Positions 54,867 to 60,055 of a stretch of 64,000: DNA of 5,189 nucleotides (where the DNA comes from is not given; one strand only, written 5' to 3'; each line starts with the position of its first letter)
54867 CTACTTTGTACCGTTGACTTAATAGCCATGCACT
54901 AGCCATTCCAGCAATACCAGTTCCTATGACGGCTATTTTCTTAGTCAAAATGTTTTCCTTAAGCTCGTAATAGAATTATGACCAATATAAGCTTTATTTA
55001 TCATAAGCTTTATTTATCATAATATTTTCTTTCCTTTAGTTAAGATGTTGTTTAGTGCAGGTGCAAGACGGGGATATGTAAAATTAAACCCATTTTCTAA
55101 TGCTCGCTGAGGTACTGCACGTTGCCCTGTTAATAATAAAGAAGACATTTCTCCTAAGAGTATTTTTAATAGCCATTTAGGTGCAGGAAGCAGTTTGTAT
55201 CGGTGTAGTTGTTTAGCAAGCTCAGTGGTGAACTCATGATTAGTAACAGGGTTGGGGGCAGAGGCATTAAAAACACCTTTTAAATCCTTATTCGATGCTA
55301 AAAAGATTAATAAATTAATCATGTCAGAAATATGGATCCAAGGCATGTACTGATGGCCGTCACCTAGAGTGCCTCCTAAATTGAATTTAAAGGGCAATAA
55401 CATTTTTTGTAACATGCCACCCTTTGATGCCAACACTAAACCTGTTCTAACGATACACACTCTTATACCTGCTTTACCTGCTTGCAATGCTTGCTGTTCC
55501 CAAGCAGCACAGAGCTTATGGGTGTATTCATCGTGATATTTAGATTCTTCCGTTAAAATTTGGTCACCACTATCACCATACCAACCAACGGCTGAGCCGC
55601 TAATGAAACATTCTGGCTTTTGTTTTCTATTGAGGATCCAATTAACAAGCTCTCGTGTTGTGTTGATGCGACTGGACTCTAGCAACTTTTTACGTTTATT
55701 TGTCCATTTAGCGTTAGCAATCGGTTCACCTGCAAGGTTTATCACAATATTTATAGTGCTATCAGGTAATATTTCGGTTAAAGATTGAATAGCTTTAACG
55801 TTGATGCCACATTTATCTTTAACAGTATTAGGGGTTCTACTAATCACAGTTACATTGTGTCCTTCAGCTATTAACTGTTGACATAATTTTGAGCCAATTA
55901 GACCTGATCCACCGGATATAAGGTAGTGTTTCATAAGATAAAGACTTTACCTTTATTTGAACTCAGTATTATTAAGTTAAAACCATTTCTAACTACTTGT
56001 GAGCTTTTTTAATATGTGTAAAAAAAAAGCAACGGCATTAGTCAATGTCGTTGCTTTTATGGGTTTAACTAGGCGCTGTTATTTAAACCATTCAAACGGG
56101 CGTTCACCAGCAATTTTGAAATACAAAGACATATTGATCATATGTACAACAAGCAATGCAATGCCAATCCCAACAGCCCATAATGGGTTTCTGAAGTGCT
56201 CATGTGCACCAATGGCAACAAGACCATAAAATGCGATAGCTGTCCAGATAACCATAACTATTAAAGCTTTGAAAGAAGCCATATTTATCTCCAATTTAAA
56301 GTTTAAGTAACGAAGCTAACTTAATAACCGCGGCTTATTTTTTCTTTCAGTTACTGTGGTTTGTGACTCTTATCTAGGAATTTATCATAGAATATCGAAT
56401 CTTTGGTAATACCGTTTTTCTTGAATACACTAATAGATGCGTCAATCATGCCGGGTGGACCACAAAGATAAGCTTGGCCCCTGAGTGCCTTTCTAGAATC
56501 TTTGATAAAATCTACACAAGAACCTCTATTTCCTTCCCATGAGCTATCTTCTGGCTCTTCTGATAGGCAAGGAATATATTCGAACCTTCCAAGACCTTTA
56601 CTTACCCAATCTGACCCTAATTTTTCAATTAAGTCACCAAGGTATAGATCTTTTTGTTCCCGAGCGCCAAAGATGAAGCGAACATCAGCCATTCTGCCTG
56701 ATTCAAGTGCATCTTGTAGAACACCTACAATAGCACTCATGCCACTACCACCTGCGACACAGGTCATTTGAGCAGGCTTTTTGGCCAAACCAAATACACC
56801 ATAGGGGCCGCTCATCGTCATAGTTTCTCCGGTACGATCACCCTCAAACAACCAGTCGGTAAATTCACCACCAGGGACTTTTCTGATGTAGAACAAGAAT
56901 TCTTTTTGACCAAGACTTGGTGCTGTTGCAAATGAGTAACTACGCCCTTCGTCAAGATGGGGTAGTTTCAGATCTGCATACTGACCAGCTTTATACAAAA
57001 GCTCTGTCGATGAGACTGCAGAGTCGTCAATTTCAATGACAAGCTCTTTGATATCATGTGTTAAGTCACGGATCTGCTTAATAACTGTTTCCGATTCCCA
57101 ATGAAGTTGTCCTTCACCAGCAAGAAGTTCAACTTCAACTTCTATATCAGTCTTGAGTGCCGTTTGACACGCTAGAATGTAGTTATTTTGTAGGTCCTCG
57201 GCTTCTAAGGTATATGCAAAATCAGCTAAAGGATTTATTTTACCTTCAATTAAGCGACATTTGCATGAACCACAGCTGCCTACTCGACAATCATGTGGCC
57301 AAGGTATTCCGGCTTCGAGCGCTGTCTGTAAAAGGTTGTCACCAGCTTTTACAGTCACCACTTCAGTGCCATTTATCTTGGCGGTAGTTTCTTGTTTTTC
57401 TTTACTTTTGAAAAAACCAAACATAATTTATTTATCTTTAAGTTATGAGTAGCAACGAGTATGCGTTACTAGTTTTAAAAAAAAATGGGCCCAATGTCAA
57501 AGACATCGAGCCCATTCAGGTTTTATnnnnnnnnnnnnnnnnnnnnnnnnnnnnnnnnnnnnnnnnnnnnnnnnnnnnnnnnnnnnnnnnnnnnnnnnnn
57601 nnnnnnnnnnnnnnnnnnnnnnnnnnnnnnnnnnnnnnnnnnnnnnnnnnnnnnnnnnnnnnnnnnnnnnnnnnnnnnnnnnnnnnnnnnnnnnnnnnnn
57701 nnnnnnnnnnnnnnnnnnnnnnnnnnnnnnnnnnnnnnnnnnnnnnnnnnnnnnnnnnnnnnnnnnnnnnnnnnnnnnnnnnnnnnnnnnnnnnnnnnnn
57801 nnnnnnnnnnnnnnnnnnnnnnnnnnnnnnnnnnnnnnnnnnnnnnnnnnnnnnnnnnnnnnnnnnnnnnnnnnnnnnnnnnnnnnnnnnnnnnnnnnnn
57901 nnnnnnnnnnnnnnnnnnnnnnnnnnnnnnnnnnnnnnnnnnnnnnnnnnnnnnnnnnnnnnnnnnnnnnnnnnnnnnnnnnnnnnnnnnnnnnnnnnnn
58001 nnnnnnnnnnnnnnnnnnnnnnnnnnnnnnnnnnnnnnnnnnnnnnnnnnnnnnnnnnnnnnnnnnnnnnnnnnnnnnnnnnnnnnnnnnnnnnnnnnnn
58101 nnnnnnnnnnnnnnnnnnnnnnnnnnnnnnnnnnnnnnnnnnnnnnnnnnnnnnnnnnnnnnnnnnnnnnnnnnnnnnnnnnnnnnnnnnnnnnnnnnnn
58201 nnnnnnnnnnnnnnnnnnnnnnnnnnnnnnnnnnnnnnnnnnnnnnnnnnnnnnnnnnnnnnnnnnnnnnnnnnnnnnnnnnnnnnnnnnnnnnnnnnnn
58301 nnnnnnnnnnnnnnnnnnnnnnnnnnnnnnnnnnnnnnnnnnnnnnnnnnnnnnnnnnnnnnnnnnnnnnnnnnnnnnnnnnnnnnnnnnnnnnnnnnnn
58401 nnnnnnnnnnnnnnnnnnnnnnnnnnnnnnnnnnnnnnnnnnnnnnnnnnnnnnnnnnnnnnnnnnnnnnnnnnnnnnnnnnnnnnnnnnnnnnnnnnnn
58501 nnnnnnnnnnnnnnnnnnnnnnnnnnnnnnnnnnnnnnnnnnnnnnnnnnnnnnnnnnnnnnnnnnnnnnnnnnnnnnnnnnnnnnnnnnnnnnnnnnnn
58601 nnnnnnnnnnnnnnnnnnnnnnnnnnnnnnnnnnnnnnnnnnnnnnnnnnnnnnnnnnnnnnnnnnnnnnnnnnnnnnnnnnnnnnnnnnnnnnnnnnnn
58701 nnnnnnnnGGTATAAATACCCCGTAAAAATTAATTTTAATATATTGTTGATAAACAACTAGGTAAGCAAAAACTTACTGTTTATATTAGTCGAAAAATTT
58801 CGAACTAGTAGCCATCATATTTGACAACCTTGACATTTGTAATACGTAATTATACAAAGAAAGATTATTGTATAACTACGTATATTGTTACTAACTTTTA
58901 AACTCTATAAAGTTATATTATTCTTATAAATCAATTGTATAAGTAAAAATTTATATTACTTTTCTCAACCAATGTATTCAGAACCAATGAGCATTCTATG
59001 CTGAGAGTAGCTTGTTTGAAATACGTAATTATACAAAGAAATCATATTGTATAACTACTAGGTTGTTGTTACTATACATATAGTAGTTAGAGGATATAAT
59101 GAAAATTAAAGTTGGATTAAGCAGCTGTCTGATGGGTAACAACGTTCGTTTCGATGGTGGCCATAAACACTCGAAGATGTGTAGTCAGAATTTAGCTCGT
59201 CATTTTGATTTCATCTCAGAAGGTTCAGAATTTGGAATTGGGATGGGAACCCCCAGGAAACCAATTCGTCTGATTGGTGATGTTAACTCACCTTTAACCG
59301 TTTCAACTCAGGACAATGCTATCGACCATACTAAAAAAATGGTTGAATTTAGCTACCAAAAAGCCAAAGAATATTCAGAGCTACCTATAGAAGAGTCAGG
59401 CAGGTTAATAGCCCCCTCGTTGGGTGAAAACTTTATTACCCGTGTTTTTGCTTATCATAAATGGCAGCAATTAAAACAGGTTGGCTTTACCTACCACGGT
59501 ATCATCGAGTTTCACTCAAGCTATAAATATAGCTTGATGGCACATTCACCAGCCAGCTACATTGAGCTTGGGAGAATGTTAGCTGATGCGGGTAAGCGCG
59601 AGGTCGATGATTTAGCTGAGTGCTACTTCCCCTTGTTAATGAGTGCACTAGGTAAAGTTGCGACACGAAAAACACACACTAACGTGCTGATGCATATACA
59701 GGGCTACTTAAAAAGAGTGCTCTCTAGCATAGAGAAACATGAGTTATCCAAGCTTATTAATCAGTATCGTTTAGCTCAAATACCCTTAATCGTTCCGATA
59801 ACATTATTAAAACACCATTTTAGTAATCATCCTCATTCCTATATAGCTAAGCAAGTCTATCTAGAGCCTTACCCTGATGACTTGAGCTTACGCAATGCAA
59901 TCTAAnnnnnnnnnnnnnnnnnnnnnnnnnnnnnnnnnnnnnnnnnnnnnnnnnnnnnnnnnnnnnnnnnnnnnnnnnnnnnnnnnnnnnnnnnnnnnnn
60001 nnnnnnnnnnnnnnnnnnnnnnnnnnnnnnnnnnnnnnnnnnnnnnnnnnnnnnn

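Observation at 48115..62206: Contiguous ~14-kb candidate light / photo-oxidative-stress module joining a photolyase operon, a LitR-like regulator, furan-fatty-acid genes and several unassigned partners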

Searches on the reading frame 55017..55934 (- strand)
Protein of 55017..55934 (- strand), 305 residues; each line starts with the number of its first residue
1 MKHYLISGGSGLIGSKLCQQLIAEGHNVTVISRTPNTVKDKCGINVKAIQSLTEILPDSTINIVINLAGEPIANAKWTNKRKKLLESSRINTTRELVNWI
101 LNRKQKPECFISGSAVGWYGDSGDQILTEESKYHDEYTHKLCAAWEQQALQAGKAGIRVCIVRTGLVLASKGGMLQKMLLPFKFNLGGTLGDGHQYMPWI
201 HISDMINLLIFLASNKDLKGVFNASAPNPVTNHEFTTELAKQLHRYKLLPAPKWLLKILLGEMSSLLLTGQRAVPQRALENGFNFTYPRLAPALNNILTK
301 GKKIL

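Call 3: search_protein_families(library=pfam, proteins=[window:55017-55934:-])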
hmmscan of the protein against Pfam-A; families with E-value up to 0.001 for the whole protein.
window:55017-55934:- (305 aa): 7 families
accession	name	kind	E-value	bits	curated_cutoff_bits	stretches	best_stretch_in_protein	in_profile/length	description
PF01370.27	Epimerase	-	1.1e-26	94.2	20.9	1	5-223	2-238/240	NAD dependent epimerase/dehydratase family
PF08338.16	DUF1731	-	5.6e-20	71.2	27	1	251-297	1-47/47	Domain of unknown function (DUF1731)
PF16363.11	GDP_Man_Dehyd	-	2.1e-07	31.1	27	1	5-134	1-148/332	GDP-mannose 4,6 dehydratase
PF04321.23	RmlD_sub_bind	-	1.2e-05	25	27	0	4-68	3-59/287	RmlD substrate binding domain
PF02719.21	Polysacc_synt_2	-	0.00021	21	20.2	0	5-32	2-30/293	Polysaccharide biosynthesis protein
PF13460.12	NAD_binding_10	-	0.0006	20.2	27.2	1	8-41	1-35/184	NAD(P)H-binding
PF07993.18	NAD_binding_4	-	0.00082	19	20.1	0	39-178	72-219/258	Male sterility protein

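Call 6: search_protein_families(library=ncbifam, proteins=[window:55017-55934:-], max_evalue=0.00001)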
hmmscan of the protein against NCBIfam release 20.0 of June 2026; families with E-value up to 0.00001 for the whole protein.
window:55017-55934:- (305 aa): 6 families
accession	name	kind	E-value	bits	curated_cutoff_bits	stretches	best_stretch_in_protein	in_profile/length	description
TIGR01777.1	yfcH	hypoth_equivalog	3.8e-107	358.2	207.35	1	5-294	2-292/292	TIGR01777 family oxidoreductase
NF050030.1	thlkprotThyD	equivalog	1.3e-79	267.6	400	1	5-298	4-305/305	thylakoid membrane protein ThyD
TIGR02197.1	heptose_epim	equivalog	1.5e-06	27.6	274.6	0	5-129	2-128/316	ADP-glyceromanno-heptose 6-epimerase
NF058621.1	DiazavRedAvaA7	equivalog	3.2e-06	27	400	0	5-40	4-39/304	3-diazoavenalumate denitrifying reductase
NF007956.0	PRK10675.1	subfamily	6.7e-06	25.4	394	0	4-59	3-72/338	UDP-glucose 4-epimerase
TIGR01179.1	galE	equivalog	6.7e-06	25.2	262.3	0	5-134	3-140/332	UDP-glucose 4-epimerase GalE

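Call 65: search_solved_structures(query=window:55017-55934:-, max_evalue=0.001)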
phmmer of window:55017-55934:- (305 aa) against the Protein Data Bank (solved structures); distinct sequences matched with E-value up to 0.001: 21.
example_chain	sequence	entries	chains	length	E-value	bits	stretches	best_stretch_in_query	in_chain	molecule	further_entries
4b4o_A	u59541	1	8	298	4.1e-47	164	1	4-297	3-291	EPIMERASE FAMILY PROTEIN SDR39U1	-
3oh8_A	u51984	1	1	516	3.4e-43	151.1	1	6-294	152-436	Nucleoside-diphosphate sugar epimerase (SulA family)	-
8rdg_A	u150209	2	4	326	5.2e-06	29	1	4-212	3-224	SDR family NAD(P)-dependent oxidoreductase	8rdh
8rdi_A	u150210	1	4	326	5.8e-06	28.9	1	4-212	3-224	SDR family NAD(P)-dependent oxidoreductase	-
1kvq_A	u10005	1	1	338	4.2e-05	26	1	4-122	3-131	UDP-GALACTOSE 4-EPIMERASE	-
1a9z_A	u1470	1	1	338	4.4e-05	26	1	4-122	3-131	UDP-GALACTOSE 4-EPIMERASE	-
1kvr_A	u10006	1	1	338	5.3e-05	25.7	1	4-122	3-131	UDP-GALACTOSE 4-EPIMERASE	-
1a9y_A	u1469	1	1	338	5.4e-05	25.7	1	4-122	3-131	UDP-GALACTOSE 4-EPIMERASE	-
1lrj_A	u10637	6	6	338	8.9e-05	25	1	4-122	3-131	UDP-glucose 4-epimerase | UDP-GALACTOSE 4-EPIMERASE | UDP-GALACTOSE-4-EPIMERASE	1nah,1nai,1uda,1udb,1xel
1lrk_A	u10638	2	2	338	8.9e-05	25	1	4-122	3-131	UDP-glucose 4-epimerase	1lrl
5gy7_A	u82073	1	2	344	0.00011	24.7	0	4-122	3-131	UDP-glucose 4-epimerase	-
1udc_A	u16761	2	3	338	0.00011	24.7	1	4-122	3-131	UDP-GALACTOSE-4-EPIMERASE | UDP-GALACTOSE 4-EPIMERASE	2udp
1kvu_A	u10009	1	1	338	0.00011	24.6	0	4-122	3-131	UDP-GALACTOSE 4-EPIMERASE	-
1kvs_A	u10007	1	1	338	0.00013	24.4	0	4-122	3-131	UDP-GALACTOSE 4-EPIMERASE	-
1kvt_A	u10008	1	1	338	0.00014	24.4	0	4-122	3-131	UDP-GALACTOSE 4-EPIMERASE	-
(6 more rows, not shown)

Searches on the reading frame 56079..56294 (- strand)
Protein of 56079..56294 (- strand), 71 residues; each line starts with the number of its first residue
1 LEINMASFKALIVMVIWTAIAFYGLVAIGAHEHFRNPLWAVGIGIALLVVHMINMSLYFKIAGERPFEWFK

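Call 6: search_protein_families(library=ncbifam, proteins=[window:56079-56294:-], max_evalue=0.00001)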
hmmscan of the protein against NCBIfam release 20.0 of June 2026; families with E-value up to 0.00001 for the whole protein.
window:56079-56294:- (71 aa): 0 families

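Call 41: search_protein_families(library=pfam, proteins=[window:56079-56294:-], max_evalue=10)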
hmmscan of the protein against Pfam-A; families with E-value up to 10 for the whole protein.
window:56079-56294:- (71 aa): 1 family
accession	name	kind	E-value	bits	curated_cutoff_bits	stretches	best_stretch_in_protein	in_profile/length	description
PF05241.17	EBP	-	0.022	15.6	25.7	1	11-61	28-78/113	EXPERA (EXPanded EBP superfamily)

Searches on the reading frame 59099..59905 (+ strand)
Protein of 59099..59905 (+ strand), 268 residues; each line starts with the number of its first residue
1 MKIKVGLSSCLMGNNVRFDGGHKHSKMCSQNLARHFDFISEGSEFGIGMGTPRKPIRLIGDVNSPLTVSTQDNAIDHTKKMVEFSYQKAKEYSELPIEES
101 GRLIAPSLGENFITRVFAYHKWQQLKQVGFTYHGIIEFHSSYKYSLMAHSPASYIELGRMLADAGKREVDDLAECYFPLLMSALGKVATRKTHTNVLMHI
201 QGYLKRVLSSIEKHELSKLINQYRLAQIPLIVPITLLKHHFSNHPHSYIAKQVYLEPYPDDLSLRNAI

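Call 4: search_protein_families(library=pfam, proteins=[window:59099-59905:+])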
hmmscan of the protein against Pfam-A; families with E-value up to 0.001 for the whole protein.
window:59099-59905:+ (268 aa): 2 families
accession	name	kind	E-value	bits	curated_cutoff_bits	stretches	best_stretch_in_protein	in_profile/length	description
PF08349.16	DUF1722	-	4.9e-42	143.3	22.5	1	143-259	1-117/117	Protein of unknown function (DUF1722)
PF04463.17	2-thiour_desulf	-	9.4e-18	65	34.7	1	5-96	1-91/141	2-thiouracil desulfurase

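Call 7: search_protein_families(library=ncbifam, proteins=[window:59099-59905:+], max_evalue=0.00001)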
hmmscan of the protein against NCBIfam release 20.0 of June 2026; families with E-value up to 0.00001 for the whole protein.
window:59099-59905:+ (268 aa): 1 family
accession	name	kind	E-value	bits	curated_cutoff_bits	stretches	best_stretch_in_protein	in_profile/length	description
NF007549.0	PRK10167.1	equivalog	3.9e-36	124.3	237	1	113-266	11-165/169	hypothetical protein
